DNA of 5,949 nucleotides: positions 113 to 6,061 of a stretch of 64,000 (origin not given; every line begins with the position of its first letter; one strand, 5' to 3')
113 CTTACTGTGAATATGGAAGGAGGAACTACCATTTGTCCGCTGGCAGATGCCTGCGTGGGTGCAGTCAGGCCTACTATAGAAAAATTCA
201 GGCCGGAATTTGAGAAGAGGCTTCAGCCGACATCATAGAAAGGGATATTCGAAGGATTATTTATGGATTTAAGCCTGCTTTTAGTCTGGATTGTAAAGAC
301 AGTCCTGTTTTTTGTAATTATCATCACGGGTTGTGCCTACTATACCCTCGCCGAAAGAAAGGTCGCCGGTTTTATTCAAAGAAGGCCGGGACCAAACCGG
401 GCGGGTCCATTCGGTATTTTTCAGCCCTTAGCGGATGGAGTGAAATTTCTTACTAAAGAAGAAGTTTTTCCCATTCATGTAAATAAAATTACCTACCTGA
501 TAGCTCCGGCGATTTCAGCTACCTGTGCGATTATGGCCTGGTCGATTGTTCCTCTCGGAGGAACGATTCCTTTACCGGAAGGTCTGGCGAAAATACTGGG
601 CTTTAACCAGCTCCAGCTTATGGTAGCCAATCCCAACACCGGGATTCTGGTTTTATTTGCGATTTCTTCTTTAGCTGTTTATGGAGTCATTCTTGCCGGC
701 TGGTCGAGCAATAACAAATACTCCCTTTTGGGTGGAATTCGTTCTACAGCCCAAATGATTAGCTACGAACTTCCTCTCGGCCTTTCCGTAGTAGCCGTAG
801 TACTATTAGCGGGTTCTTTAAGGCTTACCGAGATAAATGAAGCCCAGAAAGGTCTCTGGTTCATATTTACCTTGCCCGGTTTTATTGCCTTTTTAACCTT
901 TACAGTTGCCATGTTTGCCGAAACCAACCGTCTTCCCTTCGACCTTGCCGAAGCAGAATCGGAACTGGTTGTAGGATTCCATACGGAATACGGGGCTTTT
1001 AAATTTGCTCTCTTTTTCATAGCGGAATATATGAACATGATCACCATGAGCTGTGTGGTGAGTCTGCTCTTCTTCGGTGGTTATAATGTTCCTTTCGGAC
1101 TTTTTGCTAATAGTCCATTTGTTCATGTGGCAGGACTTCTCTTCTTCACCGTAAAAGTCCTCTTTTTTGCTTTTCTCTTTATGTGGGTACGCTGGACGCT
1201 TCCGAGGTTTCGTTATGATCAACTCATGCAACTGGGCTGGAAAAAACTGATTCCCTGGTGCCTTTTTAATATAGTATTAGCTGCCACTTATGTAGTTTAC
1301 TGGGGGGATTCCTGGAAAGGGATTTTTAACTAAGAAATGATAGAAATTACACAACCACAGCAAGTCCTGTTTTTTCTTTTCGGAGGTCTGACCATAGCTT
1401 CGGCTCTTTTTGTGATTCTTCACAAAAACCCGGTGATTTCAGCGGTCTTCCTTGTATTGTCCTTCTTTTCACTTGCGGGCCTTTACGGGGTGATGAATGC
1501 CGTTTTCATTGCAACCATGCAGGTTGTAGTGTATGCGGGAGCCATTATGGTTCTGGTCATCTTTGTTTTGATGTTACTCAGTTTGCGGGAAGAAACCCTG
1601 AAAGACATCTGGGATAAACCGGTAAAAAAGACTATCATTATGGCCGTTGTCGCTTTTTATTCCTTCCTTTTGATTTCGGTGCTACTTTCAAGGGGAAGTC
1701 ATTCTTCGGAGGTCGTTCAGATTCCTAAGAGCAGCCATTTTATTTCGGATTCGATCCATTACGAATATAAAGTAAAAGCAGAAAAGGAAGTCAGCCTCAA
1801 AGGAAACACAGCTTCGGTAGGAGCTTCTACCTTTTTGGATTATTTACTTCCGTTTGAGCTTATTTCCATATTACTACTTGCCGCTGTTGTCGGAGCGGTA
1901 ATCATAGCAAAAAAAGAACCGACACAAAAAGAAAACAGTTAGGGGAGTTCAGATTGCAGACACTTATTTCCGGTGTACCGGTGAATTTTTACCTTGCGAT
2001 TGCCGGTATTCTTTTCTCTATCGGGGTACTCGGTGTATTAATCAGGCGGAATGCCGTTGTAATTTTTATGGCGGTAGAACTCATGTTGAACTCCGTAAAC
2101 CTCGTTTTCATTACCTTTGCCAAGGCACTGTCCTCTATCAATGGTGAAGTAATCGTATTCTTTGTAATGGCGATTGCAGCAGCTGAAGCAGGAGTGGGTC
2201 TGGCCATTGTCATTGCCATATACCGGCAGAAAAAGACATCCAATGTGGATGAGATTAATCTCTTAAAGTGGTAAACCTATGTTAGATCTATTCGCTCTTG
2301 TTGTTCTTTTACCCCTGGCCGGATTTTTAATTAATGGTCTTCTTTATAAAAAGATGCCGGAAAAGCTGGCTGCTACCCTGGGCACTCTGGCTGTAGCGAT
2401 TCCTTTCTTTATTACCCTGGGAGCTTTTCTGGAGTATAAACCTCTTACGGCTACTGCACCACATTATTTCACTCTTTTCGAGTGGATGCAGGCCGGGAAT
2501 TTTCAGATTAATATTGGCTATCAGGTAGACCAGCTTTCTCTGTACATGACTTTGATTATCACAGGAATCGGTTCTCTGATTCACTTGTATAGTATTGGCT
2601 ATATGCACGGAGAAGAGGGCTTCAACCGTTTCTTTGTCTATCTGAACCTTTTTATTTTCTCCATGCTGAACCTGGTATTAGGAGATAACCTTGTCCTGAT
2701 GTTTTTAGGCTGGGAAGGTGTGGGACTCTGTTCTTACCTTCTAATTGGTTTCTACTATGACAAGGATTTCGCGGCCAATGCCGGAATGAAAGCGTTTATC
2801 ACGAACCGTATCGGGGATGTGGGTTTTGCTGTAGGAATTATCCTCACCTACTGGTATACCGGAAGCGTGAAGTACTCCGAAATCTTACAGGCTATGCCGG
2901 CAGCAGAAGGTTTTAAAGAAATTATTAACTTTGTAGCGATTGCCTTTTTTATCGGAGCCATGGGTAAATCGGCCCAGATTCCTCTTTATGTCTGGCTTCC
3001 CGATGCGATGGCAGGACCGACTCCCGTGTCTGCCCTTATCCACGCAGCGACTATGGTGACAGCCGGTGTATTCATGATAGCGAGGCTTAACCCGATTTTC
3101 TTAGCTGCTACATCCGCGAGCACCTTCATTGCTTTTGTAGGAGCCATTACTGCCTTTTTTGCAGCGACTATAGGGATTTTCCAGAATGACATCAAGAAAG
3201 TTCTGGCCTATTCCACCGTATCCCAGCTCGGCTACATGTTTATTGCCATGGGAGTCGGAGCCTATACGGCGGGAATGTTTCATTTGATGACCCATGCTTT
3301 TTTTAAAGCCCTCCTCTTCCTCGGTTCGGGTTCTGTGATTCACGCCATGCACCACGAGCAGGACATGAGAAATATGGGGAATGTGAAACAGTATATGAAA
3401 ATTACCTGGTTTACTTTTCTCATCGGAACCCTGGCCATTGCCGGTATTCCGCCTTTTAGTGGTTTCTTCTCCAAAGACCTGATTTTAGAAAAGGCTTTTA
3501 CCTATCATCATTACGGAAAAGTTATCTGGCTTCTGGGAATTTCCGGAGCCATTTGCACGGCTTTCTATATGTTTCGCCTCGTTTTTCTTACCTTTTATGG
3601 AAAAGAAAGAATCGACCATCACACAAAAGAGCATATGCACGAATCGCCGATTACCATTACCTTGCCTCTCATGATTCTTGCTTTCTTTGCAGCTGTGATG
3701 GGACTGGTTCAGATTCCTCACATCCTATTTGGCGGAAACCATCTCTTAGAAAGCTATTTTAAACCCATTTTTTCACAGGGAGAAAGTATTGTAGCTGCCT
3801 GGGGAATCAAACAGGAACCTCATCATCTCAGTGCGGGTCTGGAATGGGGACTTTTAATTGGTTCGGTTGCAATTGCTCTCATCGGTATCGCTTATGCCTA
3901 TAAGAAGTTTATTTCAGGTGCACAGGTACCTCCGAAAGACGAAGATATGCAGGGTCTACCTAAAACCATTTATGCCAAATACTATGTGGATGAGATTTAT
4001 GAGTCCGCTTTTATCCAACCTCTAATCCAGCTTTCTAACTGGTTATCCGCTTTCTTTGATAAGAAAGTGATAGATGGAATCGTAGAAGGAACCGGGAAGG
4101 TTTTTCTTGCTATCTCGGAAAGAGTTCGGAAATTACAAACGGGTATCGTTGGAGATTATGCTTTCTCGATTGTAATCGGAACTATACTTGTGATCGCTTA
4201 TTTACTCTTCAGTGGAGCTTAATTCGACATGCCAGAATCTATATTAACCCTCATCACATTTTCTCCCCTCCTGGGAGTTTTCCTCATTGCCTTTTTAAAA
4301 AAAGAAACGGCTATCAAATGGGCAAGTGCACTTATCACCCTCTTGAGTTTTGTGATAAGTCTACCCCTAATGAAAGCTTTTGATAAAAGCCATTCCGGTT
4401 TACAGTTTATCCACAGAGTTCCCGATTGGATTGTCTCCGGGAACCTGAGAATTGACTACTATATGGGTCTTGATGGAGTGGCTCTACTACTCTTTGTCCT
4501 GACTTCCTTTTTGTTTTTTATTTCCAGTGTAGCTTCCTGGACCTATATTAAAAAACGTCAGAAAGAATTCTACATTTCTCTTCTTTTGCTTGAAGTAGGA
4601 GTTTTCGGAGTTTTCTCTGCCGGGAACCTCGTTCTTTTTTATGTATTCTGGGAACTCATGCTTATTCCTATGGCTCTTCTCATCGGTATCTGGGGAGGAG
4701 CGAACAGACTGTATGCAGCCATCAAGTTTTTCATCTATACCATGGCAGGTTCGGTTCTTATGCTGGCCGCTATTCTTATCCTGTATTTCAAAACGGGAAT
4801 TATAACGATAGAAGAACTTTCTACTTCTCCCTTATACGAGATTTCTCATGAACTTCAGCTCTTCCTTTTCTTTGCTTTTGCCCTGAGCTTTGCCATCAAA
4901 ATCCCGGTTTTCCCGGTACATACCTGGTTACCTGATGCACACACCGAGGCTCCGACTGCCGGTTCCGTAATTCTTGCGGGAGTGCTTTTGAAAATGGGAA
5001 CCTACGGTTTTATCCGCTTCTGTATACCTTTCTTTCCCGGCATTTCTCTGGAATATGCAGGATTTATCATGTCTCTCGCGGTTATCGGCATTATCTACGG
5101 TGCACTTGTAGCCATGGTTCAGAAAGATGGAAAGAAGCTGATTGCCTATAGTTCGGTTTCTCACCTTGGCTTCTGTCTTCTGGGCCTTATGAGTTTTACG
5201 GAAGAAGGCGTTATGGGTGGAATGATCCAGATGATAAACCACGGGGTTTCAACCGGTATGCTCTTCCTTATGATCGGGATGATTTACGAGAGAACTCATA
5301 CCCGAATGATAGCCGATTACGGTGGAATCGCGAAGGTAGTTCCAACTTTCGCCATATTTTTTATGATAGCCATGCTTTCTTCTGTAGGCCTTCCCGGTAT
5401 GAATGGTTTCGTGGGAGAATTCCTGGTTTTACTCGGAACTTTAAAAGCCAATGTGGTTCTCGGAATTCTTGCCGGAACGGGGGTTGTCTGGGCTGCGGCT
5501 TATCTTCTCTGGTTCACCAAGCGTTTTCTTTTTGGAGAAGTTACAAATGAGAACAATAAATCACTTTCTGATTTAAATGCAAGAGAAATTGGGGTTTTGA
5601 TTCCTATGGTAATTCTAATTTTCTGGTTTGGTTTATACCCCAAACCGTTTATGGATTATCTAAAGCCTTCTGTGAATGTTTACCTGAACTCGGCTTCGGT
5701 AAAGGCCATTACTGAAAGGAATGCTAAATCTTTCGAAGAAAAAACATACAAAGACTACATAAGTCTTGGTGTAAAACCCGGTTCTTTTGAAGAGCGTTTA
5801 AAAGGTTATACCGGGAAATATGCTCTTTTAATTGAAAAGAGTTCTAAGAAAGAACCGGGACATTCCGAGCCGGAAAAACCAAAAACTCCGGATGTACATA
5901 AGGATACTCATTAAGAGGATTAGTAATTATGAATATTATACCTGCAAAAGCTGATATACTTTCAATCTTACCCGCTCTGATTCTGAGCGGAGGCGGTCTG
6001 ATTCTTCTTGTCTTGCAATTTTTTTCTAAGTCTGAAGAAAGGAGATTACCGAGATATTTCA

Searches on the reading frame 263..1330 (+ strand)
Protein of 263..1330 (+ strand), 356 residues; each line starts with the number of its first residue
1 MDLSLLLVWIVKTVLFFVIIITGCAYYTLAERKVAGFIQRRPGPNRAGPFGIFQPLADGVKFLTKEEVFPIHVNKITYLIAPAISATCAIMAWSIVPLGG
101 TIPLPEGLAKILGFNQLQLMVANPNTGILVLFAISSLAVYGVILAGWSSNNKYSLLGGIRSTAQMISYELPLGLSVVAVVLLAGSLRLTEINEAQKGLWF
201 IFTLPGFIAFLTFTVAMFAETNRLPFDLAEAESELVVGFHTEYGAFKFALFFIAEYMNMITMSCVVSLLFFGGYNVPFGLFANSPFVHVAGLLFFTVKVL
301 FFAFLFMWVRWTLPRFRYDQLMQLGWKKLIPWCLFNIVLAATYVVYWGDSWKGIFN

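Call 62: search_protein_families(library=pfam, proteins=[window:263-1330:+], max_evalue=0.001)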
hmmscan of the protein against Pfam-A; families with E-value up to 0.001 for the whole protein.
window:263-1330:+ (356 aa): 1 family
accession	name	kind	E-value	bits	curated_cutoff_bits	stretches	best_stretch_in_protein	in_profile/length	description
PF00146.26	NADHdh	-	3.1e-120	401.5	27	1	12-340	2-297/298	NADH dehydrogenase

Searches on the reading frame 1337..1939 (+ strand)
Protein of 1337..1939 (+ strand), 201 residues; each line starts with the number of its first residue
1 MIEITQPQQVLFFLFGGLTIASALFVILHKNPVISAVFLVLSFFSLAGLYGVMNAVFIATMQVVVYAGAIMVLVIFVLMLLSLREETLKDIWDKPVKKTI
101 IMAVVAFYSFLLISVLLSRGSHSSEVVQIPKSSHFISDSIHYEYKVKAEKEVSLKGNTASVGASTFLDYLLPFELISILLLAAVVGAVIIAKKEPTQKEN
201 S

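Call 62: search_protein_families(library=pfam, proteins=[window:1337-1939:+], max_evalue=0.001)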
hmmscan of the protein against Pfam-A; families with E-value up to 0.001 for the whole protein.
window:1337-1939:+ (201 aa): 1 family
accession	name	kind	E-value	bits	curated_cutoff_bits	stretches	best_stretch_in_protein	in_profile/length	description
PF00499.25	Oxidored_q3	-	9.1e-37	126.5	33.2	1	22-190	1-146/146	NADH-ubiquinone/plastoquinone oxidoreductase chain 6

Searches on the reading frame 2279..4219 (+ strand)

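Call 62: search_protein_families(library=pfam, proteins=[window:2279-4219:+], max_evalue=0.001)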
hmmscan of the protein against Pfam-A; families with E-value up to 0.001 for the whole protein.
window:2279-4219:+ (647 aa): 2 families
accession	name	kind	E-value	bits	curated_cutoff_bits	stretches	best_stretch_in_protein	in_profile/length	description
PF00361.26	Proton_antipo_M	-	7.5e-88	295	21.5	1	136-415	2-284/294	NADH:quinone oxidoreductase/Mrp antiporter, TM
PF00662.26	Proton_antipo_N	-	8.8e-24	83.6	24.5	1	69-119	1-51/51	NADH-Ubiquinone oxidoreductase (complex I), chain 5 N-terminus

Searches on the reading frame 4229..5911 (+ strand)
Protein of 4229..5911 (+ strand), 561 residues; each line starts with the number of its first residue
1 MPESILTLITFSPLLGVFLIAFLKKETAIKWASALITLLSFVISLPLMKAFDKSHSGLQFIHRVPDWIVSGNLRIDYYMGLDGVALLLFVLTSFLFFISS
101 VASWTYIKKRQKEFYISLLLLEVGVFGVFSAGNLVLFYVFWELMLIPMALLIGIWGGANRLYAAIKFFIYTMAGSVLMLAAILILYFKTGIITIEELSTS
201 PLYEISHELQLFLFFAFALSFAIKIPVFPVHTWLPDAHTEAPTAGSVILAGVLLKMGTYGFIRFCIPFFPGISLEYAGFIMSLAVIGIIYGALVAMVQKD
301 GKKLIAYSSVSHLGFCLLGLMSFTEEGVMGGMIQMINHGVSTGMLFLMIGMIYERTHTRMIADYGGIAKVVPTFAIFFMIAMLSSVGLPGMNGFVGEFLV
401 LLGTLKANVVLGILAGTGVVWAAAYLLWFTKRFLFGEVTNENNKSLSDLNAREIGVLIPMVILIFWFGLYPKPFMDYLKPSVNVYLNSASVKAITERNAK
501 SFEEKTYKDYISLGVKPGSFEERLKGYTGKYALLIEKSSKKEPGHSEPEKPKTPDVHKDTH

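Call 62: search_protein_families(library=pfam, proteins=[window:4229-5911:+], max_evalue=0.001)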
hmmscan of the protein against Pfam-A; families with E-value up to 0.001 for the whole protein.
window:4229-5911:+ (561 aa): 1 family
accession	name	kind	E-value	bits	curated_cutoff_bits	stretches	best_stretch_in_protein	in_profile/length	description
PF00361.26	Proton_antipo_M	-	3.2e-81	273.2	21.5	1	131-417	1-288/294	NADH:quinone oxidoreductase/Mrp antiporter, TM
